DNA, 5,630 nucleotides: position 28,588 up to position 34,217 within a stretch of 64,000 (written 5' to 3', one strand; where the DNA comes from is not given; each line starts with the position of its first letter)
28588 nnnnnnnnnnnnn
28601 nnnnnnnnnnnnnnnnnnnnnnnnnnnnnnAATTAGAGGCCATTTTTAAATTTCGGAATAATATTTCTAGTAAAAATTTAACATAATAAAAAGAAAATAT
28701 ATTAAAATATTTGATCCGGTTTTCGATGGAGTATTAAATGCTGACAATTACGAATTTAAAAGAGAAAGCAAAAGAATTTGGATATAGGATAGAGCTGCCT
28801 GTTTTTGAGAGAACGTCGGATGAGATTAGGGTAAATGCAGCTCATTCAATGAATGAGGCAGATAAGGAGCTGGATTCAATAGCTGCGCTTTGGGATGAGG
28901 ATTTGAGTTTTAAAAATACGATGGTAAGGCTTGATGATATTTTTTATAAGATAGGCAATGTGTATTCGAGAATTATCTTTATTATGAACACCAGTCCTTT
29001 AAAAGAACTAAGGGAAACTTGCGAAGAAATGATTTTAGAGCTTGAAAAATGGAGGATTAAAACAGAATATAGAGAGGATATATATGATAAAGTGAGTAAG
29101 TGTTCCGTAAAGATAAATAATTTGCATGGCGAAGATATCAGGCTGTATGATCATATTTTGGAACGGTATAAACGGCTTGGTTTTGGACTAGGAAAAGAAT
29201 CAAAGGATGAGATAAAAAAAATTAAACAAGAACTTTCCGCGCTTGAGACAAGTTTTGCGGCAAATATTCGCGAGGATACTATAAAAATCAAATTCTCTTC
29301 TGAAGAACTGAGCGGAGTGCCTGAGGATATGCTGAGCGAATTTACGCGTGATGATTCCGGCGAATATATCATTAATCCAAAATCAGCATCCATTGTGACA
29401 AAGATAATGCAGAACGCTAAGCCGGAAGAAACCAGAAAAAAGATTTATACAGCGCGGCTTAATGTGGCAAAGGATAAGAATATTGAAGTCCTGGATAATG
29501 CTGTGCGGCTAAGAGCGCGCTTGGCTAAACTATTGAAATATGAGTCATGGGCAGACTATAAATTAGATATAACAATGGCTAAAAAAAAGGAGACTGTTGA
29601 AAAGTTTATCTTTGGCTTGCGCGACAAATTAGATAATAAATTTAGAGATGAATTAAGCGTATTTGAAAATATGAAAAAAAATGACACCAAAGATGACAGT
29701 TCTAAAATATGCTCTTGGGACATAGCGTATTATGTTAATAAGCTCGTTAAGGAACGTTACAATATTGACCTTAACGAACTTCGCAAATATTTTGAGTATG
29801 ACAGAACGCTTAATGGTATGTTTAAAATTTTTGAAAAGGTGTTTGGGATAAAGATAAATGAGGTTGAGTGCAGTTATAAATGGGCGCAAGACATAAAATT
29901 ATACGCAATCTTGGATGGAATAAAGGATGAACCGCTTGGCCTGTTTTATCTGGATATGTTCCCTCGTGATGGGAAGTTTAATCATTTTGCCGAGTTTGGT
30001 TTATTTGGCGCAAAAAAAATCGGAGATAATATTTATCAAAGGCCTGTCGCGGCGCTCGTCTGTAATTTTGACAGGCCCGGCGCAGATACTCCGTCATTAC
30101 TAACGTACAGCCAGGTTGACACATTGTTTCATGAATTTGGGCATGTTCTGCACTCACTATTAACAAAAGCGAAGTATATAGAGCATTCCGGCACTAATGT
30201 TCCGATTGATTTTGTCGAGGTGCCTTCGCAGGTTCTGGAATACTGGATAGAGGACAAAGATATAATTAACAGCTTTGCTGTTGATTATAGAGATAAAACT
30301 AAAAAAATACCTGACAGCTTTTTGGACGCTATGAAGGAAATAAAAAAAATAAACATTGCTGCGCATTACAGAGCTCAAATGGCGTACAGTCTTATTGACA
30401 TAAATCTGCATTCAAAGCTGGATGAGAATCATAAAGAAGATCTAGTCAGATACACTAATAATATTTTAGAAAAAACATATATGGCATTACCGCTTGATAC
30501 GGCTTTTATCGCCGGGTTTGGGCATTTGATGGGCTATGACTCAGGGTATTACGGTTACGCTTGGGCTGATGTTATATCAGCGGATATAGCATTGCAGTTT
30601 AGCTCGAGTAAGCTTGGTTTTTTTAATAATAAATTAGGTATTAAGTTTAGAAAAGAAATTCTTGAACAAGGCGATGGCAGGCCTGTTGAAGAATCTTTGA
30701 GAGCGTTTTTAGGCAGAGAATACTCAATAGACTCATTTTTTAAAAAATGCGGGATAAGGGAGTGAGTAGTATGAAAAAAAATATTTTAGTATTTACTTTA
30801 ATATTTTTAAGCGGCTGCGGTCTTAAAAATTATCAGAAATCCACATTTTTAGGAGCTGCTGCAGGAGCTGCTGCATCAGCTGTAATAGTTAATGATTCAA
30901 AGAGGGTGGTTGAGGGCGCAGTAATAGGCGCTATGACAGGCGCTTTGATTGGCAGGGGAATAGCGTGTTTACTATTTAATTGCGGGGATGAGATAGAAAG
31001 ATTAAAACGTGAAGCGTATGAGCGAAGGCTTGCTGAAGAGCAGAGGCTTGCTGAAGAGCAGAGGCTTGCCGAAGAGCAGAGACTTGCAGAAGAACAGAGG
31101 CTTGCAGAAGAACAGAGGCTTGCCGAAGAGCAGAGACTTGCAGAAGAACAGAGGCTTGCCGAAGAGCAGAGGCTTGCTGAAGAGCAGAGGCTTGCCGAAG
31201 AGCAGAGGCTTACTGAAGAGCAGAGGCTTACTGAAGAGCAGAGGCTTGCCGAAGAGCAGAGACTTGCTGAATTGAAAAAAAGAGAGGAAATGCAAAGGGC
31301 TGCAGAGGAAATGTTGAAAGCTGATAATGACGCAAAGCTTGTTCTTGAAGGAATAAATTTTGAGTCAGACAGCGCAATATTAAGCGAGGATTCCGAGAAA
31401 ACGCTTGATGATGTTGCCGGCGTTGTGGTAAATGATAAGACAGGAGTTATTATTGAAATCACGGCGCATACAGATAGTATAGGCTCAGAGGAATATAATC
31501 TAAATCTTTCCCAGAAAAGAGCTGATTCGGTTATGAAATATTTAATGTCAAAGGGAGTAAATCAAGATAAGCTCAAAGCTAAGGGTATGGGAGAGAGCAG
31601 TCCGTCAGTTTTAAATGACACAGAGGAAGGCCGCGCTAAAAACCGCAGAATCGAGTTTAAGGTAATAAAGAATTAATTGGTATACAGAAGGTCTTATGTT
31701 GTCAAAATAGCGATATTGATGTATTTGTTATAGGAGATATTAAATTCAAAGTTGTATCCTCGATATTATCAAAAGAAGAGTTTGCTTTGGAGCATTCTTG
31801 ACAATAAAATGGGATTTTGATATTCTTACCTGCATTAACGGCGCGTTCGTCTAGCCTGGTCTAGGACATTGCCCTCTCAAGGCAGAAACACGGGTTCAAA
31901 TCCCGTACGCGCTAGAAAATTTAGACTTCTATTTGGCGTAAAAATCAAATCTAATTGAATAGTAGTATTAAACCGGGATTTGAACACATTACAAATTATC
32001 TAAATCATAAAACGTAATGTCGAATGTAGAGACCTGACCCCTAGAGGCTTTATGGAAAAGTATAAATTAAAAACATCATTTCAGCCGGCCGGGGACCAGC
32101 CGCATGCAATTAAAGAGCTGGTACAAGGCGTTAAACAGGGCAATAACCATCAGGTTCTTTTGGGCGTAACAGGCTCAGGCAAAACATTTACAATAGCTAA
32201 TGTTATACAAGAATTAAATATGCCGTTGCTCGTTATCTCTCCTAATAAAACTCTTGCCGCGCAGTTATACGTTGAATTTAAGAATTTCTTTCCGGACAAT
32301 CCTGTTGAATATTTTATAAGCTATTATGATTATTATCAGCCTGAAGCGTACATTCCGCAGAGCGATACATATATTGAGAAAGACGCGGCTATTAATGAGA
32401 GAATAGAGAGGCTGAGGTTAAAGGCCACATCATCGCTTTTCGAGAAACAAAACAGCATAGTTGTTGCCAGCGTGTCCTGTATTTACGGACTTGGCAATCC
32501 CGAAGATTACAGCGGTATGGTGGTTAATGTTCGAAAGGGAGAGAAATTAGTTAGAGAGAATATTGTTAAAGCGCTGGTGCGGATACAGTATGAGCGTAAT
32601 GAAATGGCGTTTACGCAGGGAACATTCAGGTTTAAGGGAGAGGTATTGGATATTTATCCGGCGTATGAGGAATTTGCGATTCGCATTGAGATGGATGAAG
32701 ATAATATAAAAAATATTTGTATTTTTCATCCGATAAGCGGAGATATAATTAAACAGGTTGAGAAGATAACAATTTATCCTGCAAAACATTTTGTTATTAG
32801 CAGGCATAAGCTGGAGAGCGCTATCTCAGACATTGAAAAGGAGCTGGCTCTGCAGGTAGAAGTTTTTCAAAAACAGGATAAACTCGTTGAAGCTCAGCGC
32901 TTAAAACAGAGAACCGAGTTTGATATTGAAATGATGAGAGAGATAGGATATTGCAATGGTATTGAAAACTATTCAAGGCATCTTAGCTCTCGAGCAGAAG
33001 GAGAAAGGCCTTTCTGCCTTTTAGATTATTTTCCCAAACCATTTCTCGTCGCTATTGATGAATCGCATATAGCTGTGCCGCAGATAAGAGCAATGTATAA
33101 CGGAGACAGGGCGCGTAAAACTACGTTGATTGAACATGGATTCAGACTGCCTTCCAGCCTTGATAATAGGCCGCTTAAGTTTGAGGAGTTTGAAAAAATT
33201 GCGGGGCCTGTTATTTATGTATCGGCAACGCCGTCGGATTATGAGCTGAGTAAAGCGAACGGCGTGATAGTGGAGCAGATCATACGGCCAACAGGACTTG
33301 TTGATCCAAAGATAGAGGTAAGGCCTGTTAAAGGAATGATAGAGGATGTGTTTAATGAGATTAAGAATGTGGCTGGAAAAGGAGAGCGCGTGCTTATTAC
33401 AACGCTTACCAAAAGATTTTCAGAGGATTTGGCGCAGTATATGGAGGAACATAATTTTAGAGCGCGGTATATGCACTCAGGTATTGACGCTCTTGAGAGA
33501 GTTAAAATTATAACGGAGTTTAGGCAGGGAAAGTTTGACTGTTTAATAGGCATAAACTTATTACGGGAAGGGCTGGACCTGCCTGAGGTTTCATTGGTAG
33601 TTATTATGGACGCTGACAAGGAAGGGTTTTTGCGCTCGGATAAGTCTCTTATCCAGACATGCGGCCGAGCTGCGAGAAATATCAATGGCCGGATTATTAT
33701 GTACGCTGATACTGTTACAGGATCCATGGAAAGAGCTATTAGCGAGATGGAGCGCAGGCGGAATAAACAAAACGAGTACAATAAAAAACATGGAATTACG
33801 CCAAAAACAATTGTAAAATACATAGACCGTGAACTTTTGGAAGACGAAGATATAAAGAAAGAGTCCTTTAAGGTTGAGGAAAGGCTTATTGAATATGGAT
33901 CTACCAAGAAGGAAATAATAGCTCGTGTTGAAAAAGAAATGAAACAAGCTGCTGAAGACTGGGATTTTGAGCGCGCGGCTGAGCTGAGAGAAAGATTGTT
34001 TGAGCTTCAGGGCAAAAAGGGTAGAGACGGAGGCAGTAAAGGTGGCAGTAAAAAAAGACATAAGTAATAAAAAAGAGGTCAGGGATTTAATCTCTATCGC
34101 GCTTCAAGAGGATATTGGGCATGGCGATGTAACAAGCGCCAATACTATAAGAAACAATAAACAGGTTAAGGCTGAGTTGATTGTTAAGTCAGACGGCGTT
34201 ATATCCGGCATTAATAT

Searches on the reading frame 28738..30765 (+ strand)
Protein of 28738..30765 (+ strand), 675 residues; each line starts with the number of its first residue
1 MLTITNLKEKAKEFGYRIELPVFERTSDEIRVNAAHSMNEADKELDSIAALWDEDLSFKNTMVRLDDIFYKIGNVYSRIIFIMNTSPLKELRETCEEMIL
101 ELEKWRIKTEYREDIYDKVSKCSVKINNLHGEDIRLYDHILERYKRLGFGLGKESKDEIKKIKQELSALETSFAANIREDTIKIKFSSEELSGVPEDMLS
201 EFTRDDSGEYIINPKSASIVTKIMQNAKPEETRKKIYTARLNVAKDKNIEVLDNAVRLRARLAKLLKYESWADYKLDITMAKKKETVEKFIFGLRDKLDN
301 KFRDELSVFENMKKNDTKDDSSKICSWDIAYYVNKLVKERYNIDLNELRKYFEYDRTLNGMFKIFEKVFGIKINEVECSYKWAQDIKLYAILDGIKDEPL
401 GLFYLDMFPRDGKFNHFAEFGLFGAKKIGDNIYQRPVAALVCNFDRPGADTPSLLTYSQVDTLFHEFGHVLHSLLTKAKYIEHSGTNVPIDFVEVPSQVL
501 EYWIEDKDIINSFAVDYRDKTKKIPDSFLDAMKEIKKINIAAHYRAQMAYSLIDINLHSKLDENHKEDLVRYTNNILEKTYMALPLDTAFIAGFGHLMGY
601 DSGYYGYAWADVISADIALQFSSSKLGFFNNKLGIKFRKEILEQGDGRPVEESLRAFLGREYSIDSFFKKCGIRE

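Call 64: search_protein_families(library=pfam, proteins=[window:28738-30765:+], max_evalue=0.00001)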
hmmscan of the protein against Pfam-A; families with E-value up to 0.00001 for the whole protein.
window:28738-30765:+ (675 aa): 1 family
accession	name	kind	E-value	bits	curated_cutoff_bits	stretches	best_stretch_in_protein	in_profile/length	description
PF01432.26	Peptidase_M3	-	4.9e-113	379.3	27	1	224-672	2-456/457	Peptidase family M3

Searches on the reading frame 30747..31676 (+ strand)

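Call 64: search_protein_families(library=pfam, proteins=[window:30747-31676:+], max_evalue=0.00001)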
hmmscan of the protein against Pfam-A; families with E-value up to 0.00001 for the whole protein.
window:30747-31676:+ (309 aa): 2 families
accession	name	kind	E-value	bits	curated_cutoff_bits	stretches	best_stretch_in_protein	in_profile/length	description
PF00691.25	OmpA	-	3e-23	82.4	27.2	1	205-300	2-98/98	OmpA family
PF13441.11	Gly-zipper_YMGG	-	2e-06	27.8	28.9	1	30-70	4-44/45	YMGG-like Gly-zipper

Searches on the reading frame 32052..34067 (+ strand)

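Call 64: search_protein_families(library=pfam, proteins=[window:32052-34067:+], max_evalue=0.00001)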
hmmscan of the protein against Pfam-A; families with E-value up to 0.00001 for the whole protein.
window:32052-34067:+ (671 aa): 5 families
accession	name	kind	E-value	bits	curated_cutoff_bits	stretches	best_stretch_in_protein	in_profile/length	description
PF17757.6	UvrB_inter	-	1.4e-29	102.5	22.9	1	158-247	1-91/91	UvrB interaction domain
PF12344.14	UvrB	-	1.9e-21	76.1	27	1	550-591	1-42/43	Ultra-violet resistance protein B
PF00271.37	Helicase_C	-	8e-21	74.8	23.5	1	441-543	12-109/110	Helicase conserved C-terminal domain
PF04851.21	ResIII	-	8.6e-12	45.7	22.5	1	13-86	5-83/164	Type III restriction enzyme, res subunit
PF02151.25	UVR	-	1.6e-07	31.3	21.5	1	620-653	1-34/36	UvrB/uvrC motif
